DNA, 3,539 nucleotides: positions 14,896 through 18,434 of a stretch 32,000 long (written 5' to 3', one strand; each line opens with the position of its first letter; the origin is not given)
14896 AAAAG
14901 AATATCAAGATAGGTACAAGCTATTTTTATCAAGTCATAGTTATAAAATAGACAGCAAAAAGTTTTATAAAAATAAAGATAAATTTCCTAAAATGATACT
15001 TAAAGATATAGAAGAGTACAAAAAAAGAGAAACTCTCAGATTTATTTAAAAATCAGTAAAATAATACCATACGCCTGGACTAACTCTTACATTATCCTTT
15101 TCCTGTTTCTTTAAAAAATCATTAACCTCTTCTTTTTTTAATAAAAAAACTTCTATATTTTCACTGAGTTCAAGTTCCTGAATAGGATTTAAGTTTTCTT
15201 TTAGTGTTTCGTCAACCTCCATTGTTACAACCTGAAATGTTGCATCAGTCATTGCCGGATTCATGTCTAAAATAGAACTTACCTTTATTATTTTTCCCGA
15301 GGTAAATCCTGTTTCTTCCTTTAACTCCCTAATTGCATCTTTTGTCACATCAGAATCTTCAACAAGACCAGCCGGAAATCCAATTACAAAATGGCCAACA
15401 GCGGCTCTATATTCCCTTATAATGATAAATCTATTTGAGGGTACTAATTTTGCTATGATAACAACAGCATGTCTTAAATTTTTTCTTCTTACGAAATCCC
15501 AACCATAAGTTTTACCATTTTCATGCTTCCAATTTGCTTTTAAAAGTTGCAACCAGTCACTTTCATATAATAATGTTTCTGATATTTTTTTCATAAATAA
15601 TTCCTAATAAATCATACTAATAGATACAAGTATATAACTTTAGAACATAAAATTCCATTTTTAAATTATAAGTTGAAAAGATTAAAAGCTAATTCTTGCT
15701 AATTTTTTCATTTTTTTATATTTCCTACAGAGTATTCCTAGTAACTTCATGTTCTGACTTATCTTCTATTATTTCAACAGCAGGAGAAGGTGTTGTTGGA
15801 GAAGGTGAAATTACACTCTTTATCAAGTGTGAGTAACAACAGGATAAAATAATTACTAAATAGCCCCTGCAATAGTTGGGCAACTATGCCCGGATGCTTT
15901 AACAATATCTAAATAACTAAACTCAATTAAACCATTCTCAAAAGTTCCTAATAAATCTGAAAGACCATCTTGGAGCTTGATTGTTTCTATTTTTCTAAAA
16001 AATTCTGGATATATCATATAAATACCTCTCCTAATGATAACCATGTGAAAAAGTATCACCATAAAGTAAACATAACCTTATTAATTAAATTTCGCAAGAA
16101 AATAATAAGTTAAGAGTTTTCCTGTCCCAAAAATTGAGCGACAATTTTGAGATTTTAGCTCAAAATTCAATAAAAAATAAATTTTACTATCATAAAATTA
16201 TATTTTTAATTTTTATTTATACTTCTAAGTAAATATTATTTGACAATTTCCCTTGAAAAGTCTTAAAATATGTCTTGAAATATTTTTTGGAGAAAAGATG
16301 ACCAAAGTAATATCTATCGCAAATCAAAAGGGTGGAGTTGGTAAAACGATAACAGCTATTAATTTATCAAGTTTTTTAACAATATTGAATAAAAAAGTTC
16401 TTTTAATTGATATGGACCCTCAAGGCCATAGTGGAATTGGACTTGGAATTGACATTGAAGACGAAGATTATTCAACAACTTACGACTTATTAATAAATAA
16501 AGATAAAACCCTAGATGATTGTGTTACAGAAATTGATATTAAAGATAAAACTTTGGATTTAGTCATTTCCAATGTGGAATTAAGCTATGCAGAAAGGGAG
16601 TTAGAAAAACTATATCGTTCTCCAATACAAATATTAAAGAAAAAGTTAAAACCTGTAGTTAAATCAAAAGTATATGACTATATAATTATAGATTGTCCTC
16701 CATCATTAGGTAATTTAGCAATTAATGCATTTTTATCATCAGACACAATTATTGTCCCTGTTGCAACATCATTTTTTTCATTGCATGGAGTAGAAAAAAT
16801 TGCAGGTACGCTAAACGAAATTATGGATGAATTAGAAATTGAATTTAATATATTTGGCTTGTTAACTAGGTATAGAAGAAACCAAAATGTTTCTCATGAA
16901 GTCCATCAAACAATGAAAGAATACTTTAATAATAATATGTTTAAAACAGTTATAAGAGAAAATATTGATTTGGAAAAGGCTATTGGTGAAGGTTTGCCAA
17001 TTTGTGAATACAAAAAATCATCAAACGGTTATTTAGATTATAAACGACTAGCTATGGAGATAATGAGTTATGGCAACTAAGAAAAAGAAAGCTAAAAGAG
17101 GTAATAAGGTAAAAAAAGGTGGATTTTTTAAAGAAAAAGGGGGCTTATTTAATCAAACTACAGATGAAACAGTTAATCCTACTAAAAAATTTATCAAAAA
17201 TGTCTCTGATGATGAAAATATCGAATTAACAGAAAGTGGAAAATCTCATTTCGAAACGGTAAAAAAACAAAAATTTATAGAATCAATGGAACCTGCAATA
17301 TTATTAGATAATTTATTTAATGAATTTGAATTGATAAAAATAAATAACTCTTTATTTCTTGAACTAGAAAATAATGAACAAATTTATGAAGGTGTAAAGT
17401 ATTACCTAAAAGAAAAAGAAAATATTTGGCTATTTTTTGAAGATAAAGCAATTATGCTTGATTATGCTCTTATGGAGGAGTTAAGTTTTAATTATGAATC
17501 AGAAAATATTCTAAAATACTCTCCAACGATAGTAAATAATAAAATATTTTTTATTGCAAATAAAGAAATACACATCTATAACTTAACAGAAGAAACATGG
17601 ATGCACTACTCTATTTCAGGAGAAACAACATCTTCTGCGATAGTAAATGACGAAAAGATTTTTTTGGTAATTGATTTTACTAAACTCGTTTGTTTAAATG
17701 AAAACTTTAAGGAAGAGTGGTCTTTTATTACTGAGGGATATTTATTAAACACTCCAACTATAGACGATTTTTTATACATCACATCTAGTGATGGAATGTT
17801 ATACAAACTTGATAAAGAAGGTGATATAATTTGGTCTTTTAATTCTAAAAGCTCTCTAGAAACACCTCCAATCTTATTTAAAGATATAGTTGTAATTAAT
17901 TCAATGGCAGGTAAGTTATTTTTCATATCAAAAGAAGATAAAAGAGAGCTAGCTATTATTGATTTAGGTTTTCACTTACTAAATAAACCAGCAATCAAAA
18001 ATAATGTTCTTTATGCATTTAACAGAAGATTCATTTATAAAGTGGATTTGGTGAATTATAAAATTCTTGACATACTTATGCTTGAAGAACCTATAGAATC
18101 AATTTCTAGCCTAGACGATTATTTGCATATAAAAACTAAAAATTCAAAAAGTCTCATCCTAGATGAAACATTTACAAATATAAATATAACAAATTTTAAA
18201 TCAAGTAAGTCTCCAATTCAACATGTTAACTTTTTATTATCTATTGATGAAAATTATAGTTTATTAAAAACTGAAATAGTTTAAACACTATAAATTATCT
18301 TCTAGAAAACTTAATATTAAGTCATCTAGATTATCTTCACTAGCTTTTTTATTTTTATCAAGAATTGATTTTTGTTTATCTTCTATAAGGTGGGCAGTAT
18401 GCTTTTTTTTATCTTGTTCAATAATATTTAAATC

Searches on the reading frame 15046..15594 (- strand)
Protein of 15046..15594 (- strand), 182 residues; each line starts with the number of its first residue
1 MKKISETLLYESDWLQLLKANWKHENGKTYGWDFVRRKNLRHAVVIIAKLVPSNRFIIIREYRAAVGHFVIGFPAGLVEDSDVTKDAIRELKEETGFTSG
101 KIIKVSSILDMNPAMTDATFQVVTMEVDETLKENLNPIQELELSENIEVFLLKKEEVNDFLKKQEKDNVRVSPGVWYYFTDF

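Call 9: search_protein_families(library=pfam, proteins=[window:15046-15594:-], max_evalue=0.001)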
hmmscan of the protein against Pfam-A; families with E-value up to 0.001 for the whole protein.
window:15046-15594:- (182 aa): 1 family
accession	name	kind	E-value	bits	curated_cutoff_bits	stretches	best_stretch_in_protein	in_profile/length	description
PF00293.34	NUDIX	-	2.7e-07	31.1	21.1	1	41-157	2-118/134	NUDIX domain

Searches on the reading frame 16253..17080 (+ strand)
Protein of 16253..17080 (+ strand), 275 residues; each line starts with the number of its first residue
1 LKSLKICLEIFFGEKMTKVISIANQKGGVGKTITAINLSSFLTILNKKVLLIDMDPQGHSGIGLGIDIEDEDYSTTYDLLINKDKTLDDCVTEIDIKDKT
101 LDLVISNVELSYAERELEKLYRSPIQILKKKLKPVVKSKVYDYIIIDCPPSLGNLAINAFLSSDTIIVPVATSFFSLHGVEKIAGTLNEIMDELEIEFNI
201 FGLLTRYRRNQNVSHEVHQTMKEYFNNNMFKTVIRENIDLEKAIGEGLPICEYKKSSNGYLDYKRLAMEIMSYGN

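Call 9: search_protein_families(library=pfam, proteins=[window:16253-17080:+], max_evalue=0.001)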
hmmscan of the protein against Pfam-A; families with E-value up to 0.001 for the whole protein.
window:16253-17080:+ (275 aa): 7 families
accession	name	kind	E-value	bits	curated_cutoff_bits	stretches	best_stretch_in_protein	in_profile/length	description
PF13614.12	AAA_31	-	2.7e-50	171.2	27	1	17-199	1-176/177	AAA domain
PF01656.29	CbiA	-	9.5e-20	71.3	25.4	1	20-250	1-125/125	CobQ/CobB/MinD/ParA nucleotide binding domain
PF10609.15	ParA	-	6.5e-11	42.6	27.1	1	16-182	2-155/246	NUBPL iron-transfer P-loop NTPase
PF09140.17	MipZ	-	1e-08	35.2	20.7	0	129-183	86-142/262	ATPase MipZ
PF06564.18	CBP_BcsQ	-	1.2e-08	35.2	21.3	1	19-268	3-231/234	Cellulose biosynthesis protein BcsQ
PF00142.24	Fer4_NifH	-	3e-06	27.3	25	1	25-61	7-43/271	4Fe-4S iron sulfur cluster binding proteins, NifH/frxC family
PF02374.21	ArsA_ATPase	-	4.6e-05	23.2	24.3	1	25-194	8-176/305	Anion-transporting ATPase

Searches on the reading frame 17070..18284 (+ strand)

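Call 30: search_protein_families(library=pfam, proteins=[window:17070-18284:+], max_evalue=0.001)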
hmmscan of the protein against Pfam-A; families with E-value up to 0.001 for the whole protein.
window:17070-18284:+ (404 aa): 2 families
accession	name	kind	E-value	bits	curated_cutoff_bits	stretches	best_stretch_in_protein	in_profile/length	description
PF13570.13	Beta-prop_ACSF4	-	8.3e-12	45.6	133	1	184-377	91-290/329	Beta-alanine-activating enzyme, beta-propeller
PF13360.13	PQQ_2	-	1e-05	25.7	27.6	1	185-287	24-134/233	Outer membrane protein assembly factor BamB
